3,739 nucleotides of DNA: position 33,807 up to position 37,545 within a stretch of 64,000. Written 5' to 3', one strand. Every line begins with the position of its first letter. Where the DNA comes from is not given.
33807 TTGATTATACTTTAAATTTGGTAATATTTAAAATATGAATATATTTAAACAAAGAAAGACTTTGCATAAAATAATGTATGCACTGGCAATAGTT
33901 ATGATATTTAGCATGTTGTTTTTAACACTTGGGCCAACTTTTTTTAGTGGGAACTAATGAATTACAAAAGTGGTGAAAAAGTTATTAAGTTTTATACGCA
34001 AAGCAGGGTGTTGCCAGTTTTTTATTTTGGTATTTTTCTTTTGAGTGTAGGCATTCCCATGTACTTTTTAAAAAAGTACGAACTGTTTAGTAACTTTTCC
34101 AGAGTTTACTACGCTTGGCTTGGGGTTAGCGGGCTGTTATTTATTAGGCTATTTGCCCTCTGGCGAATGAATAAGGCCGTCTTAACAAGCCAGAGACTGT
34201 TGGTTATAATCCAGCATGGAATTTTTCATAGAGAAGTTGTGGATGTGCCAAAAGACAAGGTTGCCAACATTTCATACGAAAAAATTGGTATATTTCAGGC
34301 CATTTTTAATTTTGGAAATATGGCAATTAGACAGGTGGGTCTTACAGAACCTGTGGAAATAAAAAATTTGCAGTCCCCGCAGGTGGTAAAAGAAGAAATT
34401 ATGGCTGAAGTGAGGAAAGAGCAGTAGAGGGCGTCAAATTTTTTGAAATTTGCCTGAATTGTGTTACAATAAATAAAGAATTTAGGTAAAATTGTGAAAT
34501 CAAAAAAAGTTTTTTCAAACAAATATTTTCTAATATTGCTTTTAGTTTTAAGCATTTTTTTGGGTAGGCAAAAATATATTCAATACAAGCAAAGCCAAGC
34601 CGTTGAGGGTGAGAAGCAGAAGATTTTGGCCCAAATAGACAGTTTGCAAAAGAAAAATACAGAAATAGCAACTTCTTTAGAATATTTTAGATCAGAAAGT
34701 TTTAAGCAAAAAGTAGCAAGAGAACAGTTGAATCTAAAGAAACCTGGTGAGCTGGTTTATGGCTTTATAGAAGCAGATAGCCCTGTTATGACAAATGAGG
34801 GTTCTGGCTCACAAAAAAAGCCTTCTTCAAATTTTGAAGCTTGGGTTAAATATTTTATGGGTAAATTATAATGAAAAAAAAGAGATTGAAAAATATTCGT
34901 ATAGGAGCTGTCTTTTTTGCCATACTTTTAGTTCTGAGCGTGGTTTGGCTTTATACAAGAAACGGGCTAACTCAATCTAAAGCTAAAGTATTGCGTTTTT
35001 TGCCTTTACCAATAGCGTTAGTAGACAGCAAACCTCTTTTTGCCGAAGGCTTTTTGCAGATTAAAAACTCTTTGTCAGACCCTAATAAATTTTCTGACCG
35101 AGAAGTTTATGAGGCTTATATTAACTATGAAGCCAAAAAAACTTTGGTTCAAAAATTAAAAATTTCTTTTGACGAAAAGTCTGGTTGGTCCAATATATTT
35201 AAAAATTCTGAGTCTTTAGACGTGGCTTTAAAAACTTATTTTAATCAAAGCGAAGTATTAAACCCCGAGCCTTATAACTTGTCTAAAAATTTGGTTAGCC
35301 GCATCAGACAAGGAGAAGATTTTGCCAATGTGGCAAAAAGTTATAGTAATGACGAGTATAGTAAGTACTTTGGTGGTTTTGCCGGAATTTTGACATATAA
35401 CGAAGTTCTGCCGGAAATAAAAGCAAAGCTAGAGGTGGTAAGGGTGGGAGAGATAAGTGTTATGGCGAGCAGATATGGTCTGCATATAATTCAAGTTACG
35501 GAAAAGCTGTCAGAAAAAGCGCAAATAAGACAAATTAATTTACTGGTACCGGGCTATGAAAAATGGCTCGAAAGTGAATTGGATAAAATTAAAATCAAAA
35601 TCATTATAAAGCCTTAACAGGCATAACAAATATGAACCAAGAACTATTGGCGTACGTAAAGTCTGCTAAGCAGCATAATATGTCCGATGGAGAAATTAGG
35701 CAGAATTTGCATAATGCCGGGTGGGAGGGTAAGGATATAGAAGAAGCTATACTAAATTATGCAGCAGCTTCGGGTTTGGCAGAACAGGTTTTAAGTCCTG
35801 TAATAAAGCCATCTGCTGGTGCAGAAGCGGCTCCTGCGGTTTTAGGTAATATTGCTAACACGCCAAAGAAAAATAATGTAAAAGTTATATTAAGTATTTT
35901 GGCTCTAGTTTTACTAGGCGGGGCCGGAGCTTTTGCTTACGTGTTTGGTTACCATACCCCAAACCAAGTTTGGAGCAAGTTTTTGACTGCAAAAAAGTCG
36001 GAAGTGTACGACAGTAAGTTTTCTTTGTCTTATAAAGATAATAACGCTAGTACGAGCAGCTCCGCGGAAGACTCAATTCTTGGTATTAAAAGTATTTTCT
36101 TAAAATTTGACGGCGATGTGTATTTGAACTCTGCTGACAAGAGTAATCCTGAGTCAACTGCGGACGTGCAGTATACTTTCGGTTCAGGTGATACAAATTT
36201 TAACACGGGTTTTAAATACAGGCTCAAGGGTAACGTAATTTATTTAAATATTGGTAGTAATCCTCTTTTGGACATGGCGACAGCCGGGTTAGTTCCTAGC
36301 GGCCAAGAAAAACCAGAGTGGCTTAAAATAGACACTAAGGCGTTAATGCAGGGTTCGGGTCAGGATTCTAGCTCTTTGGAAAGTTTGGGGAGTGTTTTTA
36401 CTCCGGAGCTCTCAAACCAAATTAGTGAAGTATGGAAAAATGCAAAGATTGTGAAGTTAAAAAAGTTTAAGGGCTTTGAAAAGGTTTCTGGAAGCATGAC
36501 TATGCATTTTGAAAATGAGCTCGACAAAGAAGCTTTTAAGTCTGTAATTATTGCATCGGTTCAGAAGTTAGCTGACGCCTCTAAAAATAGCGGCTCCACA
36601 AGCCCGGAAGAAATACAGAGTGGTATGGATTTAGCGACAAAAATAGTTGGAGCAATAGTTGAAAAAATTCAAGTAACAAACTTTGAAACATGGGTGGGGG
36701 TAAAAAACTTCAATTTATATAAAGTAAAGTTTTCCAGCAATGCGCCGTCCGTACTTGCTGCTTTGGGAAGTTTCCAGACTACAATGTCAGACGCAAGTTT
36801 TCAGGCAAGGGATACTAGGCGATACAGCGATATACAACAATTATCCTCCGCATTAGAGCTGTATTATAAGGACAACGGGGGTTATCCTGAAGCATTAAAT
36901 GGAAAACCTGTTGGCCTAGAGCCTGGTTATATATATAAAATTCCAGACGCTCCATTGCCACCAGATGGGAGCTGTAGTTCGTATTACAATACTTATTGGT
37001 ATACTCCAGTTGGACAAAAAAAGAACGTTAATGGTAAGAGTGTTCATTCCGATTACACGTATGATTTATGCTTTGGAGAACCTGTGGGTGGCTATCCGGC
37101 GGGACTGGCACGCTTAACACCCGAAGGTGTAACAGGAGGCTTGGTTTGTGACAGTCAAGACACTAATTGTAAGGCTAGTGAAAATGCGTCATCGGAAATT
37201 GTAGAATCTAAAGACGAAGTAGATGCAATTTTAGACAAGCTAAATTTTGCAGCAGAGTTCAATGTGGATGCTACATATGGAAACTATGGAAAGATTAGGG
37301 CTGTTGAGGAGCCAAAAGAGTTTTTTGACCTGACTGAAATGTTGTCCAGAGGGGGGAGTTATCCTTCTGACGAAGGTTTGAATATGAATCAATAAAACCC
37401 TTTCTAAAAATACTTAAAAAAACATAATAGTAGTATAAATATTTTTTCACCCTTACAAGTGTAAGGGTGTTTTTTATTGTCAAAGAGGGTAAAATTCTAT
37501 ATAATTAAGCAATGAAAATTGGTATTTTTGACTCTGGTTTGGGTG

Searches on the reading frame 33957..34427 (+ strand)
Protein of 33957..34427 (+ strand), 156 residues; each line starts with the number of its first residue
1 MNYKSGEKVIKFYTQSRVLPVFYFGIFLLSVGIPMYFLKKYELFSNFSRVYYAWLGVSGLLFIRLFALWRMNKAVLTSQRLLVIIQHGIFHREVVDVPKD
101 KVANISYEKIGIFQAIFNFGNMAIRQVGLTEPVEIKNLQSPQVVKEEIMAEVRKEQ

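Call 8: search_protein_families(library=pfam, proteins=[window:33957-34427:+], max_evalue=1)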
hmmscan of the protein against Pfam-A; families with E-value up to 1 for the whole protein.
window:33957-34427:+ (156 aa): 3 families
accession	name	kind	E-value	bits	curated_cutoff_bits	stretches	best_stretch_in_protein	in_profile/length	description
PF03703.20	bPH_2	-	4.5e-08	33.7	22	1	69-146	1-76/78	Bacterial PH domain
PF14470.12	bPH_3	-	0.013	16.4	23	1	73-119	24-69/95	Bacterial PH domain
PF08776.16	VASP_tetra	-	0.17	11.8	25.8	1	144-155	7-18/36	VASP tetramerisation domain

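Call 22: find_encoding_contigs(protein=window:33957-34427:+, flank=6000, max_places=10)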
Protein window:33957-34427:+ (156 aa): no gene with exactly this product is on record in the collection.

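Call 107: list_cluster_members(proteins=[window:33495-33737:-, window:33495-33659:-, window:33841-33954:+, window:33957-34427:+, window:29832-30239:-, window:22077-22583:+, window:22680-23177:-])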
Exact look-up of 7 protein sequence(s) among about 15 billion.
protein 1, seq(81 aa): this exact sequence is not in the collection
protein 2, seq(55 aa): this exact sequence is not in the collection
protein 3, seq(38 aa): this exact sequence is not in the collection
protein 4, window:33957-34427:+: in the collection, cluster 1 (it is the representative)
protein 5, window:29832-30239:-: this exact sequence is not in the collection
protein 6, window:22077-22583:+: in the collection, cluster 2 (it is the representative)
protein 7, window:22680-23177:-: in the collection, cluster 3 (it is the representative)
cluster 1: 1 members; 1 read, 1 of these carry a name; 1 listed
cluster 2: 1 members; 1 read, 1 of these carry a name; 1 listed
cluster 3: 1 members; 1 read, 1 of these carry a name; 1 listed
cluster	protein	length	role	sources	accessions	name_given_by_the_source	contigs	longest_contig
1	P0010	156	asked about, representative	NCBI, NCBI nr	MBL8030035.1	MAG: PH domain-containing protein [Candidatus Doudnabacteria bacterium] | PH domain-containing protein [Candidatus Doudnabacteria bacterium]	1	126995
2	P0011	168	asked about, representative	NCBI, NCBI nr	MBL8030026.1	MAG: hypothetical protein JNN11_02135 [Candidatus Doudnabacteria bacterium] | hypothetical protein [Candidatus Doudnabacteria bacterium]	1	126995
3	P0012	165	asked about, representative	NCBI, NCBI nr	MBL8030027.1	MAG: hypothetical protein JNN11_02140 [Candidatus Doudnabacteria bacterium] | hypothetical protein [Candidatus Doudnabacteria bacterium]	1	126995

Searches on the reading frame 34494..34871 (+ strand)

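Call 8: search_protein_families(library=pfam, proteins=[window:34494-34871:+], max_evalue=1)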
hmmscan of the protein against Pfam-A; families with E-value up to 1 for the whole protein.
window:34494-34871:+ (125 aa): 3 families
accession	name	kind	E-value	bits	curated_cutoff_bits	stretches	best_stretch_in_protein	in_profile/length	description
PF04977.20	DivIC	-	1.1e-09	38.4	28.9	1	13-93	1-79/80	Septum formation initiator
PF23606.1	HEAT_ULK4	-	0.12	12.2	27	1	35-79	14-58/201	Serine/threonine-protein kinase ULK4-like, HEAT repeats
PF13132.12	DUF3950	-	0.13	12.6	25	1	108-119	11-22/30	Domain of unknown function (DUF3950)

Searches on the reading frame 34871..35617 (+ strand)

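Call 8: search_protein_families(library=pfam, proteins=[window:34871-35617:+], max_evalue=1)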
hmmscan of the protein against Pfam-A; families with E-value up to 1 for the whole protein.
window:34871-35617:+ (248 aa): 3 families
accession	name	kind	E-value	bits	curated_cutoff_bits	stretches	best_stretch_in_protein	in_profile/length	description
PF13616.12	Rotamase_3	-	6.2e-16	59.4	22.5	1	121-212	23-115/116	PPIC-type PPIASE domain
PF00639.27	Rotamase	-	3.7e-11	44.3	21.7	1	135-210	19-96/97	PPIC-type PPIASE domain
PF01931.24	NTPase_I-T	-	0.061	13.6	25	1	135-178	100-143/162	Protein of unknown function DUF84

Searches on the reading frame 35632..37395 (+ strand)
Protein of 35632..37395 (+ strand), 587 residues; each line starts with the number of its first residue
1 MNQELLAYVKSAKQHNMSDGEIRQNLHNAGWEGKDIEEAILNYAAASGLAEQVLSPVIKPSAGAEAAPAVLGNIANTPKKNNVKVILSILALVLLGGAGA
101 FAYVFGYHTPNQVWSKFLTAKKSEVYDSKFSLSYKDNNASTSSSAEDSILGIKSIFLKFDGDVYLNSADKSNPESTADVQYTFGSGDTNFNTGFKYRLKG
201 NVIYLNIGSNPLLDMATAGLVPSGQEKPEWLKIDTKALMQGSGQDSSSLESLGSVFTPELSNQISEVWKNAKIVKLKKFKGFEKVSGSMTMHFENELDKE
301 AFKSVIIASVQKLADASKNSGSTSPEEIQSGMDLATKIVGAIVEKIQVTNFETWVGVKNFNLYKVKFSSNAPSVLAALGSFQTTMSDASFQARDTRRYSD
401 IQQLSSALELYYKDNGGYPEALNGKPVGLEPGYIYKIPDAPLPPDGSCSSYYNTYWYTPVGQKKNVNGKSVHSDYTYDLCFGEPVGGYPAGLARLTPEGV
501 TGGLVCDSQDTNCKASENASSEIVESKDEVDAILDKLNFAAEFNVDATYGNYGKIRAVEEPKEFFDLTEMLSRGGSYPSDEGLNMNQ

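Call 8: search_protein_families(library=pfam, proteins=[window:35632-37395:+], max_evalue=1)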
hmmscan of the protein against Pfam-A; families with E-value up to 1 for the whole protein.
window:35632-37395:+ (587 aa): 2 families
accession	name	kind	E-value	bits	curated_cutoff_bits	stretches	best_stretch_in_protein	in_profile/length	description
PF08334.16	T2SSG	-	0.015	15.8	21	1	391-424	8-47/108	Type II secretion system (T2SS), protein G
PF19231.4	DUF5884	-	0.18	12.4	27.5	1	123-213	45-131/155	Family of unknown function (DUF5884)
